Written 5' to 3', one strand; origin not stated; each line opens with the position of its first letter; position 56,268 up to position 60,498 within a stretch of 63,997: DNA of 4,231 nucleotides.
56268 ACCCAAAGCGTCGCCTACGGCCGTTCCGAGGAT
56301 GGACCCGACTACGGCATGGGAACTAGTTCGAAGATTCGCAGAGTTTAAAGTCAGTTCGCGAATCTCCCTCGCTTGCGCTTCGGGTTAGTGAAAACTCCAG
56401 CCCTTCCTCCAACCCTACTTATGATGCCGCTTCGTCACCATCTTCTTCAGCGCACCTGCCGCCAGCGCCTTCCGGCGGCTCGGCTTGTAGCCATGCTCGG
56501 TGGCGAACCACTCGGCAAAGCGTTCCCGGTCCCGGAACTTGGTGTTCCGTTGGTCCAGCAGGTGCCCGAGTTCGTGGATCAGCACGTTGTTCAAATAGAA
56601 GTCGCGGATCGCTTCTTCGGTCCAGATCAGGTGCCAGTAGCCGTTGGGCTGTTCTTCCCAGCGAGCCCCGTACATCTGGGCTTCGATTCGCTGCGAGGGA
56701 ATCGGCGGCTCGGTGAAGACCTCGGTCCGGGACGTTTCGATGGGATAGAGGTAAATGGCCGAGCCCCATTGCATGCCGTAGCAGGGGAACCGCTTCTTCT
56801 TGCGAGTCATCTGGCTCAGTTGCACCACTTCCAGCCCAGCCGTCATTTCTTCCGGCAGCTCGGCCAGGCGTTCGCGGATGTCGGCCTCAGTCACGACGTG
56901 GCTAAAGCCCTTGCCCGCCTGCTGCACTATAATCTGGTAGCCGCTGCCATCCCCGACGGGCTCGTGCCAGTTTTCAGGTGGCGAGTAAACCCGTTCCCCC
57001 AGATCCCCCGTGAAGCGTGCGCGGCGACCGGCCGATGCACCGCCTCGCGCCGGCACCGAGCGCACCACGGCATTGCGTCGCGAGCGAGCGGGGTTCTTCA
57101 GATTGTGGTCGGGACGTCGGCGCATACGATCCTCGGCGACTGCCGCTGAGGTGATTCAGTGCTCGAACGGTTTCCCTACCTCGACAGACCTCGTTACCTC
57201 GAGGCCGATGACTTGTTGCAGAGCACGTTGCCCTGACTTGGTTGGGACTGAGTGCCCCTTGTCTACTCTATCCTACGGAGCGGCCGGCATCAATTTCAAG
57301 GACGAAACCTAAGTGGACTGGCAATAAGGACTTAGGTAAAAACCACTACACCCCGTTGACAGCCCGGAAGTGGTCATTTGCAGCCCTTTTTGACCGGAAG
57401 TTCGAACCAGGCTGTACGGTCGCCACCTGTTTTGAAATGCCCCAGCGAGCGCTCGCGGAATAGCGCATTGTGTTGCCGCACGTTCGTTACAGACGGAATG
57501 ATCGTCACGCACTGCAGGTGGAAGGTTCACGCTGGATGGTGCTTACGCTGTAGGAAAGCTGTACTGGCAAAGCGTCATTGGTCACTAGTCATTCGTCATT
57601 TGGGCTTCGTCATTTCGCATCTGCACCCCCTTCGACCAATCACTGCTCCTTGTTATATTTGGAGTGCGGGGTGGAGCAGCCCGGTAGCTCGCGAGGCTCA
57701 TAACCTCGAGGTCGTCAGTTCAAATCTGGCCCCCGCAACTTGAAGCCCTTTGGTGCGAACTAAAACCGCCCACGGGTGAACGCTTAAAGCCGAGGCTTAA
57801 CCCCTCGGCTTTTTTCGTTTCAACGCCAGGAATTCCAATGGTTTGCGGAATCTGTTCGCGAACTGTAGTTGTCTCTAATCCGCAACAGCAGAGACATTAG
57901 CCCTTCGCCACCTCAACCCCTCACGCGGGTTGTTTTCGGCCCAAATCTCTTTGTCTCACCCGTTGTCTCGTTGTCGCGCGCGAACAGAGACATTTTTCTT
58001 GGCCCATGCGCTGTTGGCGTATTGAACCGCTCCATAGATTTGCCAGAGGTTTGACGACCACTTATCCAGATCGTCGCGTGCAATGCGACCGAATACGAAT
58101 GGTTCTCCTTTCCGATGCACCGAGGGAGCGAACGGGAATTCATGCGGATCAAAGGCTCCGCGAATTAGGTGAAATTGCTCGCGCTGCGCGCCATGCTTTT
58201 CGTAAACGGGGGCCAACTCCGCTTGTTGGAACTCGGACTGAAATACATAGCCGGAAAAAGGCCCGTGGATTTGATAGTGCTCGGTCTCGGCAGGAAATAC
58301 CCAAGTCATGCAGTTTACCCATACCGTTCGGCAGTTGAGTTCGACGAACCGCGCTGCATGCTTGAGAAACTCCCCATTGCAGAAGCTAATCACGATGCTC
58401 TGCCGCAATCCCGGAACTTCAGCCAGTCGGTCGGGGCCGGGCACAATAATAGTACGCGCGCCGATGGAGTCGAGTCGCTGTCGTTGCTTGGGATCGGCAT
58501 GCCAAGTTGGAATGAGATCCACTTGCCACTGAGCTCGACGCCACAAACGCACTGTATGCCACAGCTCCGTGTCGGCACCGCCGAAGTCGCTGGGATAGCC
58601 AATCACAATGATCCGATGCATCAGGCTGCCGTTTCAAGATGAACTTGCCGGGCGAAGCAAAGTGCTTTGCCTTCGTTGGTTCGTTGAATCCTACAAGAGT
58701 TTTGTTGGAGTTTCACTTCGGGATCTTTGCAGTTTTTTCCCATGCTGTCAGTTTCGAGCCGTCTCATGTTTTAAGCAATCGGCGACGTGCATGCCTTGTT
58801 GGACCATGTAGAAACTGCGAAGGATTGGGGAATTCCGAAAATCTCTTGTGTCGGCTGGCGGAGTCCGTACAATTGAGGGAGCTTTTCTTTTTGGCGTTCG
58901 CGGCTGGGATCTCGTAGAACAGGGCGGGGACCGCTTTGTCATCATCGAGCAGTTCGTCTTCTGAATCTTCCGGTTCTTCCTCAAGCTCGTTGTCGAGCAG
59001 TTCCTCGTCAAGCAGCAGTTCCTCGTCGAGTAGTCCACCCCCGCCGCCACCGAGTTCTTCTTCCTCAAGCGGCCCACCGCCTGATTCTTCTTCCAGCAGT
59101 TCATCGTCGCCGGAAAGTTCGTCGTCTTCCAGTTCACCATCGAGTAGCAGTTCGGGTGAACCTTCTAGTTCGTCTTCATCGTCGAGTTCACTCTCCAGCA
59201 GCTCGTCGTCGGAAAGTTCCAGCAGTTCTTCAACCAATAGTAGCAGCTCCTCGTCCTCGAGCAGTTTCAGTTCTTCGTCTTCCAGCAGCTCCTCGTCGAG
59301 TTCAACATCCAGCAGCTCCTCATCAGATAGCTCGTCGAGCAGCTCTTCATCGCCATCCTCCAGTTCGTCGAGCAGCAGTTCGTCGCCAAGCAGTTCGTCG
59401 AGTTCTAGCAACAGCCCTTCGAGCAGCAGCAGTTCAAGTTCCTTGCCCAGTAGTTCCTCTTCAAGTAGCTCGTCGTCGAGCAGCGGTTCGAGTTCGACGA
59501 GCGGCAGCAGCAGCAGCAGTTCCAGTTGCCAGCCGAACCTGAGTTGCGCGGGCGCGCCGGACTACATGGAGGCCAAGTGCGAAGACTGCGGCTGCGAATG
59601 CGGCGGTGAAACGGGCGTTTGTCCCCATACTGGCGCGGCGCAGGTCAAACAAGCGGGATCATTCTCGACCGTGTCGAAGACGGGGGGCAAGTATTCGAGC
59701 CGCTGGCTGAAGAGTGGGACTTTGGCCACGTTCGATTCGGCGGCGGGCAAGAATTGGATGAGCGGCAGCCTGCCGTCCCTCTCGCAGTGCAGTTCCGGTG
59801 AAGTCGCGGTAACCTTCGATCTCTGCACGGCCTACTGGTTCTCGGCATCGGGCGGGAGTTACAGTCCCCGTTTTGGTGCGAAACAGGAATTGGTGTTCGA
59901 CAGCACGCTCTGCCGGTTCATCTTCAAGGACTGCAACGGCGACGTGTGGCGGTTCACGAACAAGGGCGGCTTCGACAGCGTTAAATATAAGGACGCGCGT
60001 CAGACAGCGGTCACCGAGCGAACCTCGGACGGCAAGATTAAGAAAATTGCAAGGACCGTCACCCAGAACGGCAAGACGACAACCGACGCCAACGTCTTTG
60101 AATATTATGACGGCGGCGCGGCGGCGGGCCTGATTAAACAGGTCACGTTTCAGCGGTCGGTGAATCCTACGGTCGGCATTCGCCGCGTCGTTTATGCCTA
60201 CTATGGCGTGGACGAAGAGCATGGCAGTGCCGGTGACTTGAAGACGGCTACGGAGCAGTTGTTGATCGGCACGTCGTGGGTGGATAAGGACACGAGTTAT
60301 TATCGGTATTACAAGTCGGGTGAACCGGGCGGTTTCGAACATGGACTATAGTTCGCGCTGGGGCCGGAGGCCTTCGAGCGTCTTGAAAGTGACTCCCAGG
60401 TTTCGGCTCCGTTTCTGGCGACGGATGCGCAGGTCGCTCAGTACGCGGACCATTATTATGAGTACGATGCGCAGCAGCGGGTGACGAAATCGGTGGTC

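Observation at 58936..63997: Giant poly-Ser/YD-repeat (Rhs-like) gene with two in-frame stop codons and no frameshift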

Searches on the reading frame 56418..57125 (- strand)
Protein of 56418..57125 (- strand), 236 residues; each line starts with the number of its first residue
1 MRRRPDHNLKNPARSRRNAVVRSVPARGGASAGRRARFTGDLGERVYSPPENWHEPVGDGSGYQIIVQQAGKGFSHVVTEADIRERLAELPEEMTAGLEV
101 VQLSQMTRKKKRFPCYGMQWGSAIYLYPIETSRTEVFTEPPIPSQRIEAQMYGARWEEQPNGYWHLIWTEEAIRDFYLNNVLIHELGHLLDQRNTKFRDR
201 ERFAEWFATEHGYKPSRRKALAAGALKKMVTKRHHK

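Call 45: search_protein_families(library=pfam, proteins=[window:56418-57125:-], max_evalue=0.001)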
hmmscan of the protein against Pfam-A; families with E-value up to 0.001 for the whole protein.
window:56418-57125:- (236 aa): 1 family
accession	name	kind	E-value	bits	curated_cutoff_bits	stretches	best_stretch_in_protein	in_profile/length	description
PF06167.18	Peptidase_M90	-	0.00031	20.8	26.2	1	123-196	91-164/243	Glucose-regulated metallo-peptidase M90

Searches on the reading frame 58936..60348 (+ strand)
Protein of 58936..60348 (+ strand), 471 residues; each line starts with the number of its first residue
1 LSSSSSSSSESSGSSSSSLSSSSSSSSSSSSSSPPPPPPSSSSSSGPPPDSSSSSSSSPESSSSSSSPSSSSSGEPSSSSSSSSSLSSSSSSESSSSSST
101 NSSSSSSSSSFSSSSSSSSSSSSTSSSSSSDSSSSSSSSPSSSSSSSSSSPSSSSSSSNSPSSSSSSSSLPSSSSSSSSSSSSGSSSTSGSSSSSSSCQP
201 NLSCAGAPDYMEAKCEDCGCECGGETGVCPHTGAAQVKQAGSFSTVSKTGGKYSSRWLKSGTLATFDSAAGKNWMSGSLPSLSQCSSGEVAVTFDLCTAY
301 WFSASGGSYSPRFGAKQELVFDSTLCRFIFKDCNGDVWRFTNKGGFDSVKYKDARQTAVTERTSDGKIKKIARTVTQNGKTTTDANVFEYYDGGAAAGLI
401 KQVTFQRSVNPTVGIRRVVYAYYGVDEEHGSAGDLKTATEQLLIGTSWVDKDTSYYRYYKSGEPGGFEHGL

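Call 5: search_protein_families(library=pfam, proteins=[window:58936-60348:+], max_evalue=0.01)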
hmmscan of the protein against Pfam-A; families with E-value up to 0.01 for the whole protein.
window:58936-60348:+ (471 aa): 0 families
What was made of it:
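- On Rhs / YD-repeat polymorphic toxin: There is no Pfam domain in the first 471 aa (call 5).
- On Tc toxin BC subcomplex (TcB + TcC): There are no such Pfam hits (call 5).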
